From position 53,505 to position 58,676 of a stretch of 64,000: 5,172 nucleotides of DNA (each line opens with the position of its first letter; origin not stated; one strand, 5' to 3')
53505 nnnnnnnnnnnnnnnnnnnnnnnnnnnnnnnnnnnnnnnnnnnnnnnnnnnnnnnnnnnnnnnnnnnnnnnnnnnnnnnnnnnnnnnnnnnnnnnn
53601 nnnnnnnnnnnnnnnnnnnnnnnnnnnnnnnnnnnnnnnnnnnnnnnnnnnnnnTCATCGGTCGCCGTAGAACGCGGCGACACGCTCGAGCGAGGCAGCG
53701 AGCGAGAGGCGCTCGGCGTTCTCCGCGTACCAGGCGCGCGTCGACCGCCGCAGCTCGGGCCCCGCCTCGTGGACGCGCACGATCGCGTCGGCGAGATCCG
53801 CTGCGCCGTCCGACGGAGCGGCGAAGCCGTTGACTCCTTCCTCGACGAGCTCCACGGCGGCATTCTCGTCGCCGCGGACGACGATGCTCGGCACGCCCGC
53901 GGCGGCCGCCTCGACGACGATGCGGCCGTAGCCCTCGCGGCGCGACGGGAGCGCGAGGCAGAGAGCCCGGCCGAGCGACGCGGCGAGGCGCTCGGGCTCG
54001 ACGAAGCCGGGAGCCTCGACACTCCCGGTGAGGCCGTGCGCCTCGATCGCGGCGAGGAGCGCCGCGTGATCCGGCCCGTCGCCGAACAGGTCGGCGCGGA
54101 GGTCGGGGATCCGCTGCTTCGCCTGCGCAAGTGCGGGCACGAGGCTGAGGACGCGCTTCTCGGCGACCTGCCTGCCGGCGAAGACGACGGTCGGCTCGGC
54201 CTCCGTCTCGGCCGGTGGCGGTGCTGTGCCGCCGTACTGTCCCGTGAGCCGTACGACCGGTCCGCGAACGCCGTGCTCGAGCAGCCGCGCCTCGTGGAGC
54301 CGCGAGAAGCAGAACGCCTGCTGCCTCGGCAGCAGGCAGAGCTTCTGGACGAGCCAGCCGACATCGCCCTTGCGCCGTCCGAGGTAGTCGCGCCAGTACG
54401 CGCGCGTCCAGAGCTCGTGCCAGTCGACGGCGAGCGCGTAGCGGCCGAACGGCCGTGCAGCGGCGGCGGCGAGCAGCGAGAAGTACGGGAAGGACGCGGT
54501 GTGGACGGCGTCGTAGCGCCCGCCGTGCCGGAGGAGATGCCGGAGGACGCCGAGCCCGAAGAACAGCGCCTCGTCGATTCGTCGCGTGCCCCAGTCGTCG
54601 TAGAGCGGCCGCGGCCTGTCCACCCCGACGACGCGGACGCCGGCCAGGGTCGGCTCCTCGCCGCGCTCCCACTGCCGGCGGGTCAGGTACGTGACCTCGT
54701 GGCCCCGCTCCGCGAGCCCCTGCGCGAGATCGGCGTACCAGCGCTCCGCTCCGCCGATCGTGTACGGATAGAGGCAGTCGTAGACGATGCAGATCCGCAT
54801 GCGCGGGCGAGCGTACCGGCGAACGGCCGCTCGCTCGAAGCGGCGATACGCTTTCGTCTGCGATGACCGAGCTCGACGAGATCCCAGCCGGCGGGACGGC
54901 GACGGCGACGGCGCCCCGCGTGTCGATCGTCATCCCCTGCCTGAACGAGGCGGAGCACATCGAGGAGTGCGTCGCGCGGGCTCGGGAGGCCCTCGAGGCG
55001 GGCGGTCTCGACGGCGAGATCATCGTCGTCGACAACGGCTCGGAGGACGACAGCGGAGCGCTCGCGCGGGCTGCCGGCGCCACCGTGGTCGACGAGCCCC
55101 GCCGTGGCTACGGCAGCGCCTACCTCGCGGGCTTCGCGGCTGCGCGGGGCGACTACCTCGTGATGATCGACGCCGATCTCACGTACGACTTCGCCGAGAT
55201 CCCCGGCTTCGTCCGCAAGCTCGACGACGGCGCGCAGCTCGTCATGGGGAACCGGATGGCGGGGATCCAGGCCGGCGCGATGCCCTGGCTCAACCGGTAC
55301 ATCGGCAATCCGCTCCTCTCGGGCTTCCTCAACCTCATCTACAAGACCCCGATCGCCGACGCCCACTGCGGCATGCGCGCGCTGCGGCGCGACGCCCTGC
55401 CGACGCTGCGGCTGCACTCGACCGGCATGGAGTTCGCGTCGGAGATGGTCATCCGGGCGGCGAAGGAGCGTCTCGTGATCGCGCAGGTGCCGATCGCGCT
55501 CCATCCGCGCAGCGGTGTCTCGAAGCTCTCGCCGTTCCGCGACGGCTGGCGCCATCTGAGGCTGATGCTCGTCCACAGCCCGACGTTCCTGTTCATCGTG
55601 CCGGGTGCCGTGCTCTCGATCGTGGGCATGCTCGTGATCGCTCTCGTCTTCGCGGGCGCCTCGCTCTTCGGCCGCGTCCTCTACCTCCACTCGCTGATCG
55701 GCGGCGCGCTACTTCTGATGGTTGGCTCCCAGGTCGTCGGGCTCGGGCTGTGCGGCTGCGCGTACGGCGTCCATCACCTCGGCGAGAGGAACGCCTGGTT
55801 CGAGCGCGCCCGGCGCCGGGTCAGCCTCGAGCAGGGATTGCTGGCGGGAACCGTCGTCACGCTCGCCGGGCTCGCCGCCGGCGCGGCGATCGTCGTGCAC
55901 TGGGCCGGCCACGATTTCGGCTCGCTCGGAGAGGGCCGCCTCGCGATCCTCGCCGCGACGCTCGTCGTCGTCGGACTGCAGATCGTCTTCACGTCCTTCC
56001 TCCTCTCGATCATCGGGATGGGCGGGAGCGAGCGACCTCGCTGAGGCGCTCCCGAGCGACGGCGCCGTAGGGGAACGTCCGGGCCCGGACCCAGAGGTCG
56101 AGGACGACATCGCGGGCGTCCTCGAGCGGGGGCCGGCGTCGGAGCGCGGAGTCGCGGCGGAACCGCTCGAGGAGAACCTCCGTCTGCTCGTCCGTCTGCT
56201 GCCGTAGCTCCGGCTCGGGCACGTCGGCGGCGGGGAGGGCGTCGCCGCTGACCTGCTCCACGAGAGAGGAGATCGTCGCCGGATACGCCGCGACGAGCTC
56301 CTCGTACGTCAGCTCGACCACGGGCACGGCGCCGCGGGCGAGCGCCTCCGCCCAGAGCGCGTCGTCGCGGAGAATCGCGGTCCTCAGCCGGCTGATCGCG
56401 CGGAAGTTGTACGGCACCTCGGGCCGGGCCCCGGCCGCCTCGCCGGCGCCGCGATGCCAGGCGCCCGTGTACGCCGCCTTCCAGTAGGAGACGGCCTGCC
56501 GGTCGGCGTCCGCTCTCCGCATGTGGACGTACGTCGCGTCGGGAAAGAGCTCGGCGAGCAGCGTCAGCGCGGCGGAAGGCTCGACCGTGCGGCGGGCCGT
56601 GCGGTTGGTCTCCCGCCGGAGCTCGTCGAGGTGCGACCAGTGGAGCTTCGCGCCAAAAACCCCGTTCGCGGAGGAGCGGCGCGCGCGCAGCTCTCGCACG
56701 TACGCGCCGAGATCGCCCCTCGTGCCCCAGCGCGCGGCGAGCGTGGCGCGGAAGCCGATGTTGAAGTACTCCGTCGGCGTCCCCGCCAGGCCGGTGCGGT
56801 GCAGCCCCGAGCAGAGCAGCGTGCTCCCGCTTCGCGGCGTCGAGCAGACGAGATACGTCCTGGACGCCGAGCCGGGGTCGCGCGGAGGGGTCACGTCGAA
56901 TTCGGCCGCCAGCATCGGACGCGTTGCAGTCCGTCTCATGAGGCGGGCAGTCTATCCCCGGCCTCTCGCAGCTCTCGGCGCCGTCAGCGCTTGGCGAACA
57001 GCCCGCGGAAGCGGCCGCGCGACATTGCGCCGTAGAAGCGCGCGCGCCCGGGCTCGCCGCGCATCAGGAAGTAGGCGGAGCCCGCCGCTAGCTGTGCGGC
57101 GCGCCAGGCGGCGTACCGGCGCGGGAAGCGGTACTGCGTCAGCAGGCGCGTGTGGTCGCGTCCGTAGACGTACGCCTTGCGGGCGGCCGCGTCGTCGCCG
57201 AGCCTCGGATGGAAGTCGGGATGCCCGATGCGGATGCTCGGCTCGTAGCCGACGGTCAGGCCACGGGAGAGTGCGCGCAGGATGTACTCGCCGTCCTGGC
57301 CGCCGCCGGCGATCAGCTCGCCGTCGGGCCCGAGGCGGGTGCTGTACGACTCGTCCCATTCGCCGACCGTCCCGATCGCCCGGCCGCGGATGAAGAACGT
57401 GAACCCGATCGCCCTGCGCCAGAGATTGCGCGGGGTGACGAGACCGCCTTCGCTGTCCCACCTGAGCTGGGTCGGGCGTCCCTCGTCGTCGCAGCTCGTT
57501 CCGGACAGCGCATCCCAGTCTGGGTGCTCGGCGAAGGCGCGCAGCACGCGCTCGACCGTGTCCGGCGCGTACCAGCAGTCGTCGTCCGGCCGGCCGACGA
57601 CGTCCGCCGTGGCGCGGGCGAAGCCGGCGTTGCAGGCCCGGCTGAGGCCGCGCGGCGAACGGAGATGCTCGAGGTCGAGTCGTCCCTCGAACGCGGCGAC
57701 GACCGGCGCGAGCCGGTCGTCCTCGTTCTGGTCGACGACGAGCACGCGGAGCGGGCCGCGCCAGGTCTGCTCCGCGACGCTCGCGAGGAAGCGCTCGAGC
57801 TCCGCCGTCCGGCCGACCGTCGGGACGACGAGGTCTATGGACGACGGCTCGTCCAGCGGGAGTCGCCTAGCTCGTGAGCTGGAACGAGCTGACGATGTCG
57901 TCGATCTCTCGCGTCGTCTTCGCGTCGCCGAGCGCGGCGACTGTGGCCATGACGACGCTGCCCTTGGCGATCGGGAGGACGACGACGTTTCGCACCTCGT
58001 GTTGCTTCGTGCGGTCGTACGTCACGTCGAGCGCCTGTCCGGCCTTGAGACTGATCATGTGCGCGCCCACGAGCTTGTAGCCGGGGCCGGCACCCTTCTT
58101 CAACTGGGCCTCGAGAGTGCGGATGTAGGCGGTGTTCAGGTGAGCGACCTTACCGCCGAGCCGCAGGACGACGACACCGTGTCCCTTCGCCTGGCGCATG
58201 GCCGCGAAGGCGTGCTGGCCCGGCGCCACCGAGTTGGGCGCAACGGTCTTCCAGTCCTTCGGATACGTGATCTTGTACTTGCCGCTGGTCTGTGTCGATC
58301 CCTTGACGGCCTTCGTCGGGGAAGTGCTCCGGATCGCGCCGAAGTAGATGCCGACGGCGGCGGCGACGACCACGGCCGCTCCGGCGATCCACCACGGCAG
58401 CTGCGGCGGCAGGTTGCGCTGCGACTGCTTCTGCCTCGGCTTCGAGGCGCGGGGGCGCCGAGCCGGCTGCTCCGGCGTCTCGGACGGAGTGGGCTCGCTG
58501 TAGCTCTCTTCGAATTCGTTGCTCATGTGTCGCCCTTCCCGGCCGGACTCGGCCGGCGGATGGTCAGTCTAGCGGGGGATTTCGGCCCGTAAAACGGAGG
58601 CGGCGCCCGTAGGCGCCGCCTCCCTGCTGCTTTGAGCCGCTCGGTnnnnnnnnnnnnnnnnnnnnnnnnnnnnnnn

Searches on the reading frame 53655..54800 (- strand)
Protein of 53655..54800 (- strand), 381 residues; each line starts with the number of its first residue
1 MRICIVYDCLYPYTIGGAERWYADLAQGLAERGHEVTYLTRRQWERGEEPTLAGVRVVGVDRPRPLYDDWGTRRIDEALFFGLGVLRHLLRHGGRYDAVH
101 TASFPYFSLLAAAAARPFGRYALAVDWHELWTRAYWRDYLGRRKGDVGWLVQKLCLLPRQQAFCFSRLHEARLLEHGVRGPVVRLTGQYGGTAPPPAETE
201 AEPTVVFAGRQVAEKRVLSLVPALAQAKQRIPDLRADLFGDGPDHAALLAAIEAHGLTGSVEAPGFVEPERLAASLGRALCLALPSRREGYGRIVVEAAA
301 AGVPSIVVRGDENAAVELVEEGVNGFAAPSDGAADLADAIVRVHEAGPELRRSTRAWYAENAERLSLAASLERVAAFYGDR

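Call 18: search_protein_families(library=pfam, proteins=[window:53655-54800:-], max_evalue=0.01)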
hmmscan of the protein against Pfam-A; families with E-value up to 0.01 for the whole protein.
window:53655-54800:- (381 aa): 6 families
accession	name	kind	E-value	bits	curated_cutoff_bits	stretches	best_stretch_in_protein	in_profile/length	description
PF00534.26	Glycos_transf_1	-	1.2e-23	83.9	26.4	1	199-352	12-163/172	Glycosyl transferases group 1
PF13692.12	Glyco_trans_1_4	-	1.4e-22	80.9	27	1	202-344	1-140/142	Glycosyl transferases group 1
PF13439.12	Glyco_transf_4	-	3e-14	53.9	28.5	1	15-179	1-155/170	Glycosyltransferase Family 4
PF13579.12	Glyco_trans_4_4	-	1.6e-13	51.7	29.7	1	16-181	1-150/158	Glycosyl transferase 4-like domain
PF20706.3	GT4-conflict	-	1.3e-09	38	26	1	195-308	192-311/385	Family 4 Glycosyltransferase in conflict systems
PF11997.14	DUF3492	-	0.0072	16.6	23.3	0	1-46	1-46/268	Domain of unknown function (DUF3492)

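Call 80: search_protein_families(library=ncbifam, proteins=[window:53655-54800:-], max_evalue=0.0001)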
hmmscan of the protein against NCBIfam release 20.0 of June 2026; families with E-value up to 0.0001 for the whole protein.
window:53655-54800:- (381 aa): 18 families
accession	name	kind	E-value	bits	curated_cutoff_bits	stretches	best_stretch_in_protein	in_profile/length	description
TIGR03088.1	stp2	hypoth_equivalog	1.1e-14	54.3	409.05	1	196-378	188-370/374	TIGR03088 family PEP-CTERM/XrtA system glycosyltransferase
NF041876.1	EPS_EpsE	equivalog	7e-13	48.6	400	1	196-348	208-363/389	exopolysaccharide biosynthesis GT4 family glycosyltransferase EpsE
TIGR03999.1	thiol_BshA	equivalog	1.4e-11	44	273.7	1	215-377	212-369/375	N-acetyl-alpha-D-glucosaminyl L-malate synthase BshA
NF049988.1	MGlcDAGSynMgs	equivalog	3.5e-11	43.1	400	1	207-346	218-353/398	alpha-monoglucosyldiacylglycerol synthase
TIGR04047.1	MSMEG_0565_glyc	hypoth_equivalog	4.1e-10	39.3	259.85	1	213-378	204-371/373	MSMEG_0565 family glycosyltransferase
NF047880.1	glyco_SdgA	exception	4.7e-10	38.6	800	1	205-346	318-456/488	serine-aspartate repeat adhesin O-glycosyltransferase SdgA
NF053787.1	GlcN_PG_synth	equivalog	8.4e-08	31.4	480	1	204-355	199-336/361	N-acetylglucosaminyl phosphatidylglycerol synthase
NF047684.1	TeichurnBiosyTuaC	equivalog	1.1e-07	31.1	550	1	204-308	221-319/391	teichuronic acid biosynthesis protein TuaC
NF038011.1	PelF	equivalog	2.2e-07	30.3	100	1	199-380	303-478/489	GT4 family glycosyltransferase PelF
TIGR03449.1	mycothiol_MshA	equivalog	2.4e-07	30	462.5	1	253-379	278-401/406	D-inositol-3-phosphate glycosyltransferase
TIGR02918.1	TIGR02918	equivalog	2.4e-07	29.8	574.6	1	204-341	321-454/500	accessory Sec system glycosyltransferase GtfA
NF041879.1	EPS_EpsH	equivalog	2.8e-07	29.6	800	1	191-335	226-366/431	exopolysaccharide biosynthesis glycosyltransferase EpsH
NF011726.0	PRK15179.1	equivalog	1.1e-06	27.3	733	1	204-371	519-684/694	Vi polysaccharide biosynthesis protein TviE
TIGR04005.1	wcaL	equivalog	1.6e-06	27.2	537.6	1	201-342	220-366/406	colanic acid biosynthesis glycosyltransferase WcaL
NF038295.1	EPS_HpsP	equivalog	4e-06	26.1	550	0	200-331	205-338/388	hormogonium polysaccharide biosynthesis glycosyltransferase HpsP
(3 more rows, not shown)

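Call 81: search_solved_structures(query=window:53655-54800:-, max_evalue=0.000001)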
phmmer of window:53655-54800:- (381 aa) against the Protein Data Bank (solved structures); distinct sequences matched with E-value up to 0.000001: 6.
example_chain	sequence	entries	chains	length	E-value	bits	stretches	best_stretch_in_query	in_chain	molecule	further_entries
5ze7_B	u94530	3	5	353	3.8e-08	35.8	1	200-376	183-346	UDP-glucose:tetrahydrobiopterin glucosyltransferase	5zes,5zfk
5zer_A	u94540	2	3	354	3.8e-08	35.8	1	200-376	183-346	UDP-glucose:tetrahydrobiopterin glucosyltransferase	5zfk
5e9t_A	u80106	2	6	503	6.5e-08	35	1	196-331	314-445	Glycosyltransferase Gtf1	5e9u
4pqg_A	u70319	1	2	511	1.1e-07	34.2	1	204-339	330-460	Glycosyltransferase Gtf1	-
2jjm_A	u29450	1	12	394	1.2e-07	34.2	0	201-344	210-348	GLYCOSYL TRANSFERASE, GROUP 1 FAMILY PROTEIN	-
3mbo_A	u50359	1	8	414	1.4e-07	33.9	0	201-344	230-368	Glycosyltransferase, group 1 family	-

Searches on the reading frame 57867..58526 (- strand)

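Call 18: search_protein_families(library=pfam, proteins=[window:57867-58526:-], max_evalue=0.01)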
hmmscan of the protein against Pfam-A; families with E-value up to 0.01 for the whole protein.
window:57867-58526:- (219 aa): 1 family
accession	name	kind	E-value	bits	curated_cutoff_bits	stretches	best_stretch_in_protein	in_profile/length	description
PF08786.17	DcrB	-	0.0022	18.5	27.2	1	105-203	16-114/127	DcrB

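Call 80: search_protein_families(library=ncbifam, proteins=[window:57867-58526:-], max_evalue=0.0001)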
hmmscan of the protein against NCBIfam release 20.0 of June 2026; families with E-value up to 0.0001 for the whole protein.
window:57867-58526:- (219 aa): 0 families
